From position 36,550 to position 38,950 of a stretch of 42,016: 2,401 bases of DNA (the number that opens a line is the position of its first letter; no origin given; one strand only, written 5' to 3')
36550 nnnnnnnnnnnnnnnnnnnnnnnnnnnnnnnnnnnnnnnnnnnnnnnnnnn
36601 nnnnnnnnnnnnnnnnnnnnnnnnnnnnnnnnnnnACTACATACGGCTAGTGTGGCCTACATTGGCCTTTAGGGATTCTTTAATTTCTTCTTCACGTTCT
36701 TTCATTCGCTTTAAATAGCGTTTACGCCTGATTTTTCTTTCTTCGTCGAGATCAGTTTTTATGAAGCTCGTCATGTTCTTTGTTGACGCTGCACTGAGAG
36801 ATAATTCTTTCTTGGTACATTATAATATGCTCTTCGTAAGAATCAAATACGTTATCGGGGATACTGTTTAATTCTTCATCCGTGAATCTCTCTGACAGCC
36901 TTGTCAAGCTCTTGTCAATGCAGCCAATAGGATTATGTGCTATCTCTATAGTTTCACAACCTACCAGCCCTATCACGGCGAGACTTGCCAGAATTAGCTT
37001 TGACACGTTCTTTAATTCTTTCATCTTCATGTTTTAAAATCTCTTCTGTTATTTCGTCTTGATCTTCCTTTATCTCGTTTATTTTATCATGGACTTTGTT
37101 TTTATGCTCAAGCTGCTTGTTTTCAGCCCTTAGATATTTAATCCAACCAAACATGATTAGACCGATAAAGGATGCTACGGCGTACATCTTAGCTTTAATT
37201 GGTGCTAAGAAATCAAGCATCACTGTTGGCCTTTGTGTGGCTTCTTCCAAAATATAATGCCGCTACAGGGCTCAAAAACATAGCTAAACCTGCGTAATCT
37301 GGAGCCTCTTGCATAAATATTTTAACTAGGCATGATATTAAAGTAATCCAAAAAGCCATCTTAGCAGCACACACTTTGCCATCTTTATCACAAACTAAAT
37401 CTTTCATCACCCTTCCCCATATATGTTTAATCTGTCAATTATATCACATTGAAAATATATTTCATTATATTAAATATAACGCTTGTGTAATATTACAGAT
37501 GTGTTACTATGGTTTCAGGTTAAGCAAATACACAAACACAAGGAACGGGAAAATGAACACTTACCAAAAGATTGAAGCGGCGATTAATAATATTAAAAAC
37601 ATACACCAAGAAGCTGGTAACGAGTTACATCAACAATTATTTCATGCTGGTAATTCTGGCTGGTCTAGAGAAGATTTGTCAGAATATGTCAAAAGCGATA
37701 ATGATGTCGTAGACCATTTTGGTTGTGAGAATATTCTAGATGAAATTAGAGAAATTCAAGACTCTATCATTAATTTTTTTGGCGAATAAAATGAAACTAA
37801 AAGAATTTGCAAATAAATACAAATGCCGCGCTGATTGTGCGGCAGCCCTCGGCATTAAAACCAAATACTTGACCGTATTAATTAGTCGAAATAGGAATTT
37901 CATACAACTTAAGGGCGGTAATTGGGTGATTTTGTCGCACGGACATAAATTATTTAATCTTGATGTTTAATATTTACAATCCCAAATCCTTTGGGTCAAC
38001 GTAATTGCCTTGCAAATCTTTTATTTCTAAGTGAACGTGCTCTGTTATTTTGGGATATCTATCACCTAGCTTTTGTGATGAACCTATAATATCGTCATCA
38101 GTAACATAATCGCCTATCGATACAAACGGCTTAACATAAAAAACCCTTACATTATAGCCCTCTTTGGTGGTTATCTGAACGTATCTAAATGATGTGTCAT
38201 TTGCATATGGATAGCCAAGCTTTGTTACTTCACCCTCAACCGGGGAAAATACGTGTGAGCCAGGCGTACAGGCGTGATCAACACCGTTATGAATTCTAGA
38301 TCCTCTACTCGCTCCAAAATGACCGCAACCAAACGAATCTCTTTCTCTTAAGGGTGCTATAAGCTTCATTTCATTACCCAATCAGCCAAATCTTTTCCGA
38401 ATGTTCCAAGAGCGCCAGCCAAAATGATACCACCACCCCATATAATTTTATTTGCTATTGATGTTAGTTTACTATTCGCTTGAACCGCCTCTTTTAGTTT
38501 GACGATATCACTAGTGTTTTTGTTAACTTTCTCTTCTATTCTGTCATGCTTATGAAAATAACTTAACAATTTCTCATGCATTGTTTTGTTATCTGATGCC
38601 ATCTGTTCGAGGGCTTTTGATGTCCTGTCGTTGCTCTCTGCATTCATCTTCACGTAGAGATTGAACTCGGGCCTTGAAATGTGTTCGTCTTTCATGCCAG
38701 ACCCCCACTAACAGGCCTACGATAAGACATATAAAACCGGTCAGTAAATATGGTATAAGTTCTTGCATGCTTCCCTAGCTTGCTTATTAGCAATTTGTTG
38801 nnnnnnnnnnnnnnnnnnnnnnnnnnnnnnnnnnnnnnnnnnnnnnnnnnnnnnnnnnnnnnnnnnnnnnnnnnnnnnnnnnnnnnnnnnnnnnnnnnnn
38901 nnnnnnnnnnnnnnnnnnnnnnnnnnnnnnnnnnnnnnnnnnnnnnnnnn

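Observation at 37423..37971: Opposite-strand two-gene cassette splitting the lysis module: acr-aca-like architecture flanked by a 9-bp duplication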

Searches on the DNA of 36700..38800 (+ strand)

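Call 3: search_dna_similar(query=window:36700-38800:+, collection=phages, mode=near, max_rows=30)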
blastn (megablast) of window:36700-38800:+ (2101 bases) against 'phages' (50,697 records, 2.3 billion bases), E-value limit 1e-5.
No match.

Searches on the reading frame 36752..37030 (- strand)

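Call 4: search_protein_families(library=pfam, proteins=[window:36752-37030:-], max_evalue=1)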
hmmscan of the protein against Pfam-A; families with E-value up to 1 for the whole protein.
window:36752-37030:- (92 aa): 0 families

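Call 5: search_protein_families(library=phrogs, proteins=[window:36752-37030:-], max_evalue=0.1)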
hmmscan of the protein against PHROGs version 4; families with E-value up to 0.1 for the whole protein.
window:36752-37030:- (92 aa): 2 families
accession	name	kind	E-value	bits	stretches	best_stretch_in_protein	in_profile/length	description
phrog_27799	-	unknown function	0.012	17.2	1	8-54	2-46/88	-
phrog_21428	-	unknown function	0.028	15.4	1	7-29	3-25/63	-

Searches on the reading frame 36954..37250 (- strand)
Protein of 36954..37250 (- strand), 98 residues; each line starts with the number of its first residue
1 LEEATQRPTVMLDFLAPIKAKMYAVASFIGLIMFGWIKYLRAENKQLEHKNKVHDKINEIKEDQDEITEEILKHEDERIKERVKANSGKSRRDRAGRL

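Call 4: search_protein_families(library=pfam, proteins=[window:36954-37250:-], max_evalue=1)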
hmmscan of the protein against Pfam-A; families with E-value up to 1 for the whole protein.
window:36954-37250:- (98 aa): 2 families
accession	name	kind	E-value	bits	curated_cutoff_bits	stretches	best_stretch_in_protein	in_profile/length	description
PF10661.14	EssA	-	0.014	15.7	24.1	1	46-83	16-52/147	WXG100 protein secretion system (Wss), protein EssA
PF07517.20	SecA_DEAD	-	0.42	10.2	24.6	1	41-87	7-53/290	SecA DEAD-like domain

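Call 5: search_protein_families(library=phrogs, proteins=[window:36954-37250:-], max_evalue=0.1)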
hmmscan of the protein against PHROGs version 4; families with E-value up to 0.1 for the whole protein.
window:36954-37250:- (98 aa): 7 families
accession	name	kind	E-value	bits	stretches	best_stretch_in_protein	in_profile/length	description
phrog_7584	-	lysis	0.0048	18.3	1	25-85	19-80/166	Rz-like spanin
phrog_462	-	other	0.0051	18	1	24-76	17-69/101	lipoprotein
phrog_24172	-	moron, auxiliary metabolic gene and host takeover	0.015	16.6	1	22-84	3-65/120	membrane protein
phrog_13188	-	unknown function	0.016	16.2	1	26-84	35-89/90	-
phrog_4257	-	unknown function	0.026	15.8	1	20-94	9-83/138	-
phrog_1034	-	unknown function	0.034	15.3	1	37-87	49-96/106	-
phrog_739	-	lysis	0.034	15.3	1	18-81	4-69/122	Rz-like spanin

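Call 63: find_related_loci(query=window:36954-37250:-, collection=viral_contigs, flank=5000)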
Query window:36954-37250:- (98 aa) in viral_contigs; peptide patterns used: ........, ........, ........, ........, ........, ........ (x = any residue, [..] = any of these).
3 stretches matched a pattern, but none encodes a relative of the query by tblastn (E <= 1e-3).

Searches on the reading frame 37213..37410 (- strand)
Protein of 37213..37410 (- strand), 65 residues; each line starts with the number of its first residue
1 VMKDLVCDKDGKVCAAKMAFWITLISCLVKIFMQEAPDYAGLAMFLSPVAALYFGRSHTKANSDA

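Call 4: search_protein_families(library=pfam, proteins=[window:37213-37410:-], max_evalue=1)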
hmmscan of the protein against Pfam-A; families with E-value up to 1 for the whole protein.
window:37213-37410:- (65 aa): 0 families

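Call 5: search_protein_families(library=phrogs, proteins=[window:37213-37410:-], max_evalue=0.1)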
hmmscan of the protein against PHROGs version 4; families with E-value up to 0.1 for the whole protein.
window:37213-37410:- (65 aa): 0 families

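Call 81: find_encoding_contigs(protein=window:37213-37407:-, flank=4000, max_places=8)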
Protein window:37213-37407:- (64 aa): 1 contig read that carries it; 1 place shown.
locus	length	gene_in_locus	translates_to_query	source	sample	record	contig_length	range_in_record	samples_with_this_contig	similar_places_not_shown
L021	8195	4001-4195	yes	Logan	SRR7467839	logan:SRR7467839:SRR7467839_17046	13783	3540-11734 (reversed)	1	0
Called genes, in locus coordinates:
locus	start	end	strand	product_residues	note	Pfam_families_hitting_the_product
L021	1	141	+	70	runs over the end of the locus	-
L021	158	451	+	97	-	-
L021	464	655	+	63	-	-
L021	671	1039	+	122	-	-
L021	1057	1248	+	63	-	-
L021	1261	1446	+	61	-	-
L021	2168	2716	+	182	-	-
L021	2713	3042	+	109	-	-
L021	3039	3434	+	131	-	PF01551:Peptidase_M23, PF26482:DUF8155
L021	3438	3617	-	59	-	-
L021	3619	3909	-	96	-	-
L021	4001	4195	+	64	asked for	-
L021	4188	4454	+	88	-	-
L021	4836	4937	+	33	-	-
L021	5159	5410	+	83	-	-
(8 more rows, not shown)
